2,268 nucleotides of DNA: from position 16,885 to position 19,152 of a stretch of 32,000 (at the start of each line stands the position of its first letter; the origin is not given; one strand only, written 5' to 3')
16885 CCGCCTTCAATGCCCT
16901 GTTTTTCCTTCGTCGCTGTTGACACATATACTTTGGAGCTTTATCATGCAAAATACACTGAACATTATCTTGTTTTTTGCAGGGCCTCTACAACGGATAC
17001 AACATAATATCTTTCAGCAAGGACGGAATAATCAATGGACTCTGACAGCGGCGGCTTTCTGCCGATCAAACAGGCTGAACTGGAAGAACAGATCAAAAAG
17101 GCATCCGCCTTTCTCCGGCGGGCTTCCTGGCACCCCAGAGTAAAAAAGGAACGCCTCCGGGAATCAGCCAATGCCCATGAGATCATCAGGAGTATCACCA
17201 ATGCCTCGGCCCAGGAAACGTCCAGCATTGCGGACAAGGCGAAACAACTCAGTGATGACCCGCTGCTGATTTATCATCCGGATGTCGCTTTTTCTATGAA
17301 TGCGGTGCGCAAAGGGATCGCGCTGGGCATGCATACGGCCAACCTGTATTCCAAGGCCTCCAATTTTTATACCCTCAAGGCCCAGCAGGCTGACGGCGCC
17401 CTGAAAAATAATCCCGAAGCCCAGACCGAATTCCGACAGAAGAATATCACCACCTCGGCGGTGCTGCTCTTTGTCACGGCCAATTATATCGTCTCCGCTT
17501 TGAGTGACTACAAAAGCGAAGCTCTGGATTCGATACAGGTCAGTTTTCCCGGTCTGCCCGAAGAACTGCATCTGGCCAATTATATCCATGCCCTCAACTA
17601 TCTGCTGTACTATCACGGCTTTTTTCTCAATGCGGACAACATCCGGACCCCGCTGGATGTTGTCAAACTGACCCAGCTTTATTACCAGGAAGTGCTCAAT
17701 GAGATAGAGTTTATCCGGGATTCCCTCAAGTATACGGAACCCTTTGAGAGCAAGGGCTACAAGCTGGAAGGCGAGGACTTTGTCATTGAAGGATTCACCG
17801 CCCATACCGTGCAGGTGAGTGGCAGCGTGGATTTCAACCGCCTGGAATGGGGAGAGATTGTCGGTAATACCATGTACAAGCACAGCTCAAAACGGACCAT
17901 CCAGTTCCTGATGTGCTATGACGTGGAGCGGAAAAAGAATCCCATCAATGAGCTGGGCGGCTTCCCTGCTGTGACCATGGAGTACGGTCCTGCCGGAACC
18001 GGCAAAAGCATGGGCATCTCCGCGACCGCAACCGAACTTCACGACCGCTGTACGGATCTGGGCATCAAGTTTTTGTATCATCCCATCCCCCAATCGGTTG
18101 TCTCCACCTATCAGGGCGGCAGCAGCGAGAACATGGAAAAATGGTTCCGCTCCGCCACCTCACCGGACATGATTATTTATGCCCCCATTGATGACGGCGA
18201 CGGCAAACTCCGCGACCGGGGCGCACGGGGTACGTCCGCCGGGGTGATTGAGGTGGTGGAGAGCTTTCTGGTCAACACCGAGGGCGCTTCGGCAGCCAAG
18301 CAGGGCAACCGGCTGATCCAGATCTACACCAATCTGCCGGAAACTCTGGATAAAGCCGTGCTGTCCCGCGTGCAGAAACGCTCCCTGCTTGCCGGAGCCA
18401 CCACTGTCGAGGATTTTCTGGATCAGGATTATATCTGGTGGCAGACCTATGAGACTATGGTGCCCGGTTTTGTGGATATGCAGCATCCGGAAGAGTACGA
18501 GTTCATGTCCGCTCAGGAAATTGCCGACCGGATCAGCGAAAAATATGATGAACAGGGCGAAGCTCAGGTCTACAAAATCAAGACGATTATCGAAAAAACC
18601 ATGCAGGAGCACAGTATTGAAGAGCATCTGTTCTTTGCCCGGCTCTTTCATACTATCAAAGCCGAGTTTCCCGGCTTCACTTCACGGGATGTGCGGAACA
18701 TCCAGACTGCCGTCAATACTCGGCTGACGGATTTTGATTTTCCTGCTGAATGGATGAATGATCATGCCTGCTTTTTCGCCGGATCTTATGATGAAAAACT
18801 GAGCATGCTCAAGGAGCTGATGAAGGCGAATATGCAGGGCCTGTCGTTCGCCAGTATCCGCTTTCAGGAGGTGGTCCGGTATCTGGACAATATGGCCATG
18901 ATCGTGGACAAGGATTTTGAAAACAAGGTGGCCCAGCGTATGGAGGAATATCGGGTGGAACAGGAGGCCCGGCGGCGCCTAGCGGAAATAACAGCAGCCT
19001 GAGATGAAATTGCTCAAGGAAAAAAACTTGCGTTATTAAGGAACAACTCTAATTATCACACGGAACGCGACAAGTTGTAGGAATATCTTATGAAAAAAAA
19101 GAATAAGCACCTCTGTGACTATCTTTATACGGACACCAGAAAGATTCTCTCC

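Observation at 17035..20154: AAA+ ATPase with atypical Walker B plus a 354-aa partner: half of an unassigned four-gene module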

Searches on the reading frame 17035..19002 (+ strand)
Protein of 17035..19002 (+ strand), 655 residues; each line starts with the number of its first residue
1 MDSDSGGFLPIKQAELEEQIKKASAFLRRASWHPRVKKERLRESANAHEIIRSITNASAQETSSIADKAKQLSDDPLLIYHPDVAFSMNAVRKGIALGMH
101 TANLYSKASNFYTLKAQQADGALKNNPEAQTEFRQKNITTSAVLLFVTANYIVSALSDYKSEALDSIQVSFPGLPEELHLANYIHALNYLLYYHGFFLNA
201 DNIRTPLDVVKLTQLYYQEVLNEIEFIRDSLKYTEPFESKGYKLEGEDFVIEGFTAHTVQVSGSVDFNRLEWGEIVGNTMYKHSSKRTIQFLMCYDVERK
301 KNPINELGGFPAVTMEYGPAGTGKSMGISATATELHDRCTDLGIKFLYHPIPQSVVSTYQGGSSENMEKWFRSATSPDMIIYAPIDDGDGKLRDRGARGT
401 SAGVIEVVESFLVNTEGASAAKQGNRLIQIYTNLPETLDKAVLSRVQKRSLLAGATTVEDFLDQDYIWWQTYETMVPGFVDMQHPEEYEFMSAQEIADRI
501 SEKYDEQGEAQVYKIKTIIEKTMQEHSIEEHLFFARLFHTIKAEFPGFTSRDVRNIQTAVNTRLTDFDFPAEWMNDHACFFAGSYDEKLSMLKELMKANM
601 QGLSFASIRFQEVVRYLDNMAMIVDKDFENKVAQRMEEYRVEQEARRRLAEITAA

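Call 4: search_protein_families(library=pfam, proteins=[window:17035-19002:+], max_evalue=1)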
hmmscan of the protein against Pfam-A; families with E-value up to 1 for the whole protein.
window:17035-19002:+ (655 aa): 1 family
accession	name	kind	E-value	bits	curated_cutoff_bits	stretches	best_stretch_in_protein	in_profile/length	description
PF00004.35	AAA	-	3.6e-10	40.8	21.2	1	317-449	4-126/131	ATPase family associated with various cellular activities (AAA)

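Call 5: search_protein_families(library=padloc, proteins=[window:17035-19002:+], max_evalue=1)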
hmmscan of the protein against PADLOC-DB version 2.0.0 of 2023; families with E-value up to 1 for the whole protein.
window:17035-19002:+ (655 aa): 1 family
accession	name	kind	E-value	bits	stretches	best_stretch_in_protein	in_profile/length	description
PDLC01921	CARF6--CARF_CARF_CARF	-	0.018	12.3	1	471-642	41-205/298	-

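Call 6: search_protein_families(library=ncbifam, proteins=[window:17035-19002:+], max_evalue=1)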
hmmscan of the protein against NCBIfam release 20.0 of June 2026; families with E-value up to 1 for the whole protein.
window:17035-19002:+ (655 aa): 3 families
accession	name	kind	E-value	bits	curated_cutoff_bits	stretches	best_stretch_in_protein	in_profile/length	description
NF041006.2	cell_div_CdvC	equivalog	2.1e-05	23.6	650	1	285-452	111-270/370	cell division protein CdvC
TIGR01243.1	CDC48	subfamily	0.00039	18.8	802.65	1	311-444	487-609/733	CDC48 family AAA ATPase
TIGR02928.1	TIGR02928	subfamily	0.029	13.2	181.3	1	310-357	39-86/366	orc1/cdc6 family replication initiation protein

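Call 7: search_solved_structures(query=window:17035-19002:+, max_evalue=0.01, show_alignments=2)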
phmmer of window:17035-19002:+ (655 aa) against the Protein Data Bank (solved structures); distinct sequences matched with E-value up to 0.01: 43.
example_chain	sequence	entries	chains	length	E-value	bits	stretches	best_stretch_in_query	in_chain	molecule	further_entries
6oaa_B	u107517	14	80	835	1.9e-08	36.5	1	234-444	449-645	Cell division control protein 48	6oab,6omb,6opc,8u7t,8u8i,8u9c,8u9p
8dar_A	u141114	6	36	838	2e-08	36.5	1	234-444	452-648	Cell division control protein 48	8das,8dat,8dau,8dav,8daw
6oa9_A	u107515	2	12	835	2.4e-08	36.2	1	234-444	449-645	Cell division control protein 48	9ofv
5vc7_A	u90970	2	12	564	4.3e-05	25.5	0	265-444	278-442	VCP-like ATPase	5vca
7wd3_A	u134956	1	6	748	0.00012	24.1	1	269-444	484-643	ATPase family gene 2 protein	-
7nku_A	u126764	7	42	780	0.00013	23.9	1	269-444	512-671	ATPase family gene 2 protein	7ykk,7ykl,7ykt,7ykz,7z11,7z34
8u0v_F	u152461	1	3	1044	0.00016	23.6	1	315-444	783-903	Peroxisomal ATPase PEX6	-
8c0v_B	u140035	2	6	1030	0.00022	23.1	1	315-444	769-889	Peroxisomal ATPase PEX6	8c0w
3b9p_A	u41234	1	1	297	0.00032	22.6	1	307-451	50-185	CG5977-PA, isoform A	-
6p11_B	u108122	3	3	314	0.00034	22.5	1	270-451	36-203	Drosophila melanogaster Spastin AAA domain | Spastin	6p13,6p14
6nyv_B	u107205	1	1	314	0.00034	22.5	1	270-451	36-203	Spastin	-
6nyw_B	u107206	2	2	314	0.00047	22.1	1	270-451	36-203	Spastin | Drosophila melanogaster Spastin AAA domain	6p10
4lcb_A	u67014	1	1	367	0.00094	21.1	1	306-501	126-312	Cell division protein CdvC, Vps4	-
6p12_B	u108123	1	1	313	0.001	20.9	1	270-451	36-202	Drosophila melanogaster Spastin AAA domain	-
6ef2_L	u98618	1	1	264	0.0012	20.7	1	311-444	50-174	26S proteasome subunit RPT4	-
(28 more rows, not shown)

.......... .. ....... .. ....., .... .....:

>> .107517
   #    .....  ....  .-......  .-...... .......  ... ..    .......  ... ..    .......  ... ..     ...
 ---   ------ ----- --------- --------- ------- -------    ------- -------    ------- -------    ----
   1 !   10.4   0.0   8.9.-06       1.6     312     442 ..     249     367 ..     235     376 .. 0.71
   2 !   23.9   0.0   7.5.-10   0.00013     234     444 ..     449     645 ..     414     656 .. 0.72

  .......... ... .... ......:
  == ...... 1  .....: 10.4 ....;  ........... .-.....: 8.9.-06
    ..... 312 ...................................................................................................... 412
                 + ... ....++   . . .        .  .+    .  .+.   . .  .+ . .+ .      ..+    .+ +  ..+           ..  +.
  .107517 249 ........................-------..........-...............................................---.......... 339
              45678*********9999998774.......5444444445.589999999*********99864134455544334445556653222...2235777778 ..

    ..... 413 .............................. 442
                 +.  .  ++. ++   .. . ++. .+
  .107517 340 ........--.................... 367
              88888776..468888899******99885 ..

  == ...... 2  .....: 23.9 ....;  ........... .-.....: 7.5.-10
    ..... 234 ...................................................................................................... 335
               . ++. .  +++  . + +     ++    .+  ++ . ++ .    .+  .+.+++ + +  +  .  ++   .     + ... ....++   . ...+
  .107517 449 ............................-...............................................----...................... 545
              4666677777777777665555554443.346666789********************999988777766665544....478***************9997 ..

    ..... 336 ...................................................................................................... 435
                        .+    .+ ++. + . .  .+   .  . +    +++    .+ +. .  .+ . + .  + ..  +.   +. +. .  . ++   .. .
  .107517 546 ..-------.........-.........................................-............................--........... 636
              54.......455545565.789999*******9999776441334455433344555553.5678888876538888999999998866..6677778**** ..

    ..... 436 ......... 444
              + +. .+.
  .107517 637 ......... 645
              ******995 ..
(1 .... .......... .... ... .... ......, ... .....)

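Call 9: search_protein_families(library=phrogs, proteins=[window:17035-19002:+], max_evalue=0.1)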
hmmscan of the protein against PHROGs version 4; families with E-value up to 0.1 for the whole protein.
window:17035-19002:+ (655 aa): 2 families
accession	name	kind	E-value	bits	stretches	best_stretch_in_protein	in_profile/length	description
phrog_3757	-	unknown function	1.7e-09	38.5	1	317-448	132-249/367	-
phrog_9172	-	unknown function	0.00023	21.1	1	315-448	111-238/509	-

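Call 18: find_homologous_proteins(query=window:17035-19002:+)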
Query window:17035-19002:+ (655 aa): 559 proteins with E <= 0.001 among 8000 candidates; the best 120 are listed.
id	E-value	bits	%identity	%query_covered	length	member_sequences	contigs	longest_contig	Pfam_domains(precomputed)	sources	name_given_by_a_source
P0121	0.0e+0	1369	91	100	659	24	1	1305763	PF00004.36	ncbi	ncbi:AAA family ATPase [Candidatus Electrothrix aarhusensis]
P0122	0.0e+0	1369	92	100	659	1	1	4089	PF00004.36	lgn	-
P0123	0.0e+0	1367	91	100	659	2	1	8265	PF00004.36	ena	-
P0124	0.0e+0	1366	91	100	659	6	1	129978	PF00004.36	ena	-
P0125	0.0e+0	1366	91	100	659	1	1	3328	PF00004.36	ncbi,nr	ncbi:MAG: AAA family ATPase [Candidatus Electrothrix sp. AX5]|nr:AAA family ATPase [Candidatus Elect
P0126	0.0e+0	1306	86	100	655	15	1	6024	PF00004.36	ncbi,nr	ncbi:MAG: AAA family ATPase [Candidatus Electrothrix sp. AX2]|nr:AAA family ATPase [Candidatus Elect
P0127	0.0e+0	1153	76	98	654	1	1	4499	PF00004.36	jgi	jgi:hypothetical protein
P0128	0.0e+0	1145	76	100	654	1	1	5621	PF00004.36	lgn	-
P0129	0.0e+0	1145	76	99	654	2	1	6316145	PF00004.36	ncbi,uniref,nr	ncbi:AAA family ATPase [Desulfopila sp. IMCC35008]|uniref:AAA family ATPase n=1 Tax=Desulfopila sp. 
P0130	0.0e+0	1142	75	99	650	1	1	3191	PF00004.36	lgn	-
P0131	0.0e+0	1105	73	99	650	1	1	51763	PF00004.36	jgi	jgi:hypothetical protein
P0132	0.0e+0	1097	73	99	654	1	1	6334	PF00004.36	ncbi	-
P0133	2.7e-291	986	65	98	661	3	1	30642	PF00004.36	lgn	-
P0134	2.6e-283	959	90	70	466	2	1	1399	PF00004.36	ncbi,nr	ncbi:MAG: AAA family ATPase, partial [Candidatus Electrothrix sp. AR5]|nr:AAA family ATPase [Candida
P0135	2.9e-282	956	63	99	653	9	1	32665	PF00004.36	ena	-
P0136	1.3e-280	950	63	99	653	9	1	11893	PF00004.36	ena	-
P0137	2.0e-275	933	62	99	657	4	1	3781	PF00004.36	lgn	-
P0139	9.0e-217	740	68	70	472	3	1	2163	PF00004.36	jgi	jgi:hypothetical protein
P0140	1.3e-179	617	47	97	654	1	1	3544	PF00004.36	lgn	-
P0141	3.4e-175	602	45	98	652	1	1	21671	PF00004.36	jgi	jgi:hypothetical protein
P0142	4.0e-175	602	44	99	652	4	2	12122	PF00004.36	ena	-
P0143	4.5e-175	602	46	99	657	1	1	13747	PF00004.36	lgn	-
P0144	8.0e-175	601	45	99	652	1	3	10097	PF00004.36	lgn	-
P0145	7.1e-174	598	46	99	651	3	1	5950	PF00004.36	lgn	-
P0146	6.2e-173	595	44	98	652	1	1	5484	PF00004.36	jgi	jgi:hypothetical protein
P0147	7.0e-173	595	44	98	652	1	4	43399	PF00004.36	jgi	jgi:hypothetical protein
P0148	1.5e-172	594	47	99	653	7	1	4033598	PF00004.36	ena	-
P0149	1.9e-172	593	44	99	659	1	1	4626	PF00004.36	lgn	-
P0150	3.4e-172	592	44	98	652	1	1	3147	PF00004.36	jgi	jgi:hypothetical protein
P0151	3.6e-172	592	44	98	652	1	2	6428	PF00004.36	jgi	jgi:ATPase family associated with various cellular activities (AAA)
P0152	6.4e-172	591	44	98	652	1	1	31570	PF00004.36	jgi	jgi:hypothetical protein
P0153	1.4e-171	590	45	98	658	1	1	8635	PF00004.36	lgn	-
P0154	6.2e-171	588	43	100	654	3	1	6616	PF00004.36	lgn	-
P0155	2.2e-170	586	44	98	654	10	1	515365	PF00004.36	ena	-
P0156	2.4e-169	583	44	98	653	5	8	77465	PF00004.36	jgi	jgi:hypothetical protein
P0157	4.9e-169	582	48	87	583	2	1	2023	PF00004.36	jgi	jgi:hypothetical protein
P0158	2.0e-168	580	44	99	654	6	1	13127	PF00004.36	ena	-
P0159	1.4e-167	577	44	98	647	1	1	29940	PF00004.36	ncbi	ncbi:MAG: AAA family ATPase [Trueperaceae bacterium]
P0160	3.9e-167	576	43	98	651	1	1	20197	PF00004.36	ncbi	-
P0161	1.4e-166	574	43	98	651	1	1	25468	PF00004.36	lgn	-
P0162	5.6e-166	572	43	99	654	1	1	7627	PF00004.36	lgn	-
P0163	8.4e-166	571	43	100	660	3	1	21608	PF00004.36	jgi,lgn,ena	-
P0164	1.3e-165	571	45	98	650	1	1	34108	PF00004.36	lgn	-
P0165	1.4e-165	570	43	98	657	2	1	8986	PF00004.36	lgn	-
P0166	1.7e-165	570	43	98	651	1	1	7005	PF00004.36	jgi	jgi:ATPase family associated with various cellular activities (AAA)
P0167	3.5e-165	569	43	99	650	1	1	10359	PF00004.36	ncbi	-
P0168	4.9e-165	569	43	99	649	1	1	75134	PF00004.36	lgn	-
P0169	6.9e-165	568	42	100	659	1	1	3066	PF00004.36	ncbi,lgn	-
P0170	9.5e-165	568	44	98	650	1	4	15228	PF00004.36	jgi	jgi:hypothetical protein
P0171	2.1e-164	567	42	99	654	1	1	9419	PF00004.36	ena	-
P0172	2.3e-164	566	43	98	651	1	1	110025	PF00004.36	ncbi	-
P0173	4.4e-164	566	41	100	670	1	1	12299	PF00004.36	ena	-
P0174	1.1e-163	564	44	99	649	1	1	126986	PF00004.36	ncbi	-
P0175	2.9e-163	563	42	100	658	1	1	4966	PF00004.36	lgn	-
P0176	6.9e-163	562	46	86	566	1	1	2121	PF00004.36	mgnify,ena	mgnify:FL=1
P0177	9.6e-163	561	44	98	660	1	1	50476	PF00004.36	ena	-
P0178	1.3e-162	561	44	99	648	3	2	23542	PF00004.36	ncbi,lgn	-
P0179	4.7e-162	559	43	98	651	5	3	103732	PF00004.36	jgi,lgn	jgi:hypothetical protein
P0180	7.2e-162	558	44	99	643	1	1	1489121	PF00004.36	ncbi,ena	-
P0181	8.1e-162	558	43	98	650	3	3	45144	PF00004.36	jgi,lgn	jgi:hypothetical protein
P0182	1.0e-160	554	41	99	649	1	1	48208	PF00004.36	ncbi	-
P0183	3.3e-160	553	43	98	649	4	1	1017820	PF00004.36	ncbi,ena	-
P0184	6.4e-160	552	42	99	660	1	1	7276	PF00004.36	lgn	-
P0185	1.4e-159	551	43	98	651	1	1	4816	PF00004.36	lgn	-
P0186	2.1e-159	550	44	99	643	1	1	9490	PF00004.36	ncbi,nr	ncbi:MAG: AAA family ATPase [Gammaproteobacteria bacterium]|nr:AAA family ATPase [Gammaproteobacteri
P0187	2.5e-159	550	42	99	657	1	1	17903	PF00004.36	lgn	-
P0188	5.4e-158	545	46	84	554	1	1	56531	PF00004.36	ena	-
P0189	1.3e-157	544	42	98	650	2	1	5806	PF00004.36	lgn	-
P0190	6.6e-157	542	41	99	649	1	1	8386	PF00004.36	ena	-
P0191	2.3e-156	540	40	99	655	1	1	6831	PF00004.36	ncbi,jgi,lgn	ncbi:MAG: hypothetical protein ACI959_000997 [Limisphaerales bacterium]|jgi:hypothetical protein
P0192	2.4e-156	540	42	97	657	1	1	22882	PF00004.36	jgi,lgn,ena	-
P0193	3.5e-156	539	42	98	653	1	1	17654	PF00004.36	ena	-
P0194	8.1e-156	538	44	92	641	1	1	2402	PF00004.36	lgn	-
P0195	1.0e-155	538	42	99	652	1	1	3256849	PF00004.36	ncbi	ncbi:MAG: AAA family ATPase [Bdellovibrionota bacterium]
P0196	7.6e-155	535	42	99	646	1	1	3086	PF00004.36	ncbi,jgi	jgi:hypothetical protein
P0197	2.4e-154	533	42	99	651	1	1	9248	PF00004.36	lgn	-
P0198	2.9e-154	533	47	84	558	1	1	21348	PF00004.36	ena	-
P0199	1.1e-153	531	41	98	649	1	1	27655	PF00004.36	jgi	jgi:hypothetical protein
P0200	2.4e-153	530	40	99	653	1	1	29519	PF00004.36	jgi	jgi:hypothetical protein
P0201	2.7e-153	530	42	100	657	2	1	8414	PF00004.36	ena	-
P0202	2.9e-153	530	42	97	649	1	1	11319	PF00004.36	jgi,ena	-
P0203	3.1e-153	530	41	100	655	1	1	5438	PF00004.36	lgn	-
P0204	4.2e-153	529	41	98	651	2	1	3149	PF00004.36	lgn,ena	-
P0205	4.5e-153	529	41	99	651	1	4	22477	PF00004.36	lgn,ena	-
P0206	2.0e-152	527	42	100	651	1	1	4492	PF00004.36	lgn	-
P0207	2.5e-152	527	40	98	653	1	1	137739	PF00004.36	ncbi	-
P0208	3.2e-152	526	41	95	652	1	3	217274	PF00004.36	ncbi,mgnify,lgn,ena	ncbi:MAG: AAA family ATPase [Patescibacteria group bacterium]|mgnify:CR=1 FL=1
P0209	3.6e-152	526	40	99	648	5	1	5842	PF00004.36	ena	-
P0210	3.7e-152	526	41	99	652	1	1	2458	PF00004.36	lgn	-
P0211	4.1e-152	526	41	98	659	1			PF00004.36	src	-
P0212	5.5e-152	526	39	99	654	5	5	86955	PF00004.36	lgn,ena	-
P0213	1.1e-151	525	39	99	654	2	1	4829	PF00004.36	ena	-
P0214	1.7e-151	524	39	98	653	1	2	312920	PF00004.36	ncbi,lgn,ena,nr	ncbi:MAG: hypothetical protein COA58_08095 [Bacteroidetes bacterium]|nr:MAG: hypothetical protein CO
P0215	3.5e-151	523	40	99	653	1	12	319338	PF00004.36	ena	-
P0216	6.3e-151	522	41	98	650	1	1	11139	PF00004.36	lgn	-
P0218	1.6e-150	521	41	98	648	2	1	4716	PF00004.36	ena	-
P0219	2.6e-150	520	39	98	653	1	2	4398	PF00004.36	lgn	-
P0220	4.8e-150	519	40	98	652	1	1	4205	PF00004.36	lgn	-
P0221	6.3e-150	519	43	86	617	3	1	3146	PF00004.36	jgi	jgi:hypothetical protein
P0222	9.4e-150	518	39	99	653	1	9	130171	PF00004.36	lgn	-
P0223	1.0e-149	518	42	98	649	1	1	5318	PF00004.36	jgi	-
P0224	1.9e-149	517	41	98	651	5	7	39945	PF00004.36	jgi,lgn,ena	-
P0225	2.8e-149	517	41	96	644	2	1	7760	PF00004.36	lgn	-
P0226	3.1e-149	517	41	99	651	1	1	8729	PF00004.36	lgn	-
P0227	4.8e-149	516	47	77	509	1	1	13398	PF00004.36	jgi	jgi:hypothetical protein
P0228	1.2e-148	515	40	98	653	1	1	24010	PF00004.36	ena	-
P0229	1.8e-148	514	39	99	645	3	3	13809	PF00004.36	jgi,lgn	-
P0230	1.9e-148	514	40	98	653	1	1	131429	PF00004.36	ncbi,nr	ncbi:AAA family ATPase [bacterium]|nr:AAA family ATPase [bacterium]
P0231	2.9e-148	513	40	98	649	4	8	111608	PF00004.36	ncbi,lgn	-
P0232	3.6e-148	513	39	99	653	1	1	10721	PF00004.36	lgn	-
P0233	4.7e-148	513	39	99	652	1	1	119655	PF00004.36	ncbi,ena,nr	ncbi:MAG: AAA family ATPase [Bacteroidia bacterium]|nr:AAA family ATPase [Bacteroidia bacterium]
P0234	6.2e-148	512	40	100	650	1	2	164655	PF00004.36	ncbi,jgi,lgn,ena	-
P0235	1.2e-147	511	40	99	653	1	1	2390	PF00004.36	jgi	jgi:hypothetical protein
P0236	1.5e-147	511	38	99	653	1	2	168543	PF00004.36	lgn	-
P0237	2.2e-147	510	45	84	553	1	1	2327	PF00004.36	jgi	jgi:hypothetical protein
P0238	2.4e-147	510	40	99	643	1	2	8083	PF00004.36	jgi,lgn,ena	-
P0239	3.4e-147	510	43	91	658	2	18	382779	PF00004.36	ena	-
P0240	5.8e-147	509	41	98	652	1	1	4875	PF00004.36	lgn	-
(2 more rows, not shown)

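Call 19: find_encoding_contigs(protein=P0121, flank=8000, max_places=1)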
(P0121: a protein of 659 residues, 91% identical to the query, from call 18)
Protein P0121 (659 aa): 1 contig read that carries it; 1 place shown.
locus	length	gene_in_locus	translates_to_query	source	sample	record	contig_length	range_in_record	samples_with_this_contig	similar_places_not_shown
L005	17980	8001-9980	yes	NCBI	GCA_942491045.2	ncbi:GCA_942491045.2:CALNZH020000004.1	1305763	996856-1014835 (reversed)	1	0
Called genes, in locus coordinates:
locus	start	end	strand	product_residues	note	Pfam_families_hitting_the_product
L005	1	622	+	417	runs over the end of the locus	PF22039:HUTI_composite_bact (weak), PF01979:Amidohydro_1, PF07969:Amidohydro_3 (faint)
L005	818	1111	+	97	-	PF20701:HetE-N (weak)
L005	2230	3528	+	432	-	-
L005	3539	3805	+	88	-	-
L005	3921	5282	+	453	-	-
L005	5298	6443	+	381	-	-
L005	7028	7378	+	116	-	PF05973:Gp49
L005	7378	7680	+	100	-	PF13744:HTH_37, PF01381:HTH_3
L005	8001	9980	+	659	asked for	PF00004:AAA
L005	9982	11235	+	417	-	PF20343:DUF6638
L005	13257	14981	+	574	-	PF09820:AAA-ATPase_like, PF08011:PDDEXK_9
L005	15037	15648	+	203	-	-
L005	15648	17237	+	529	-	-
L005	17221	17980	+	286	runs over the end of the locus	PF02621:VitK2_biosynth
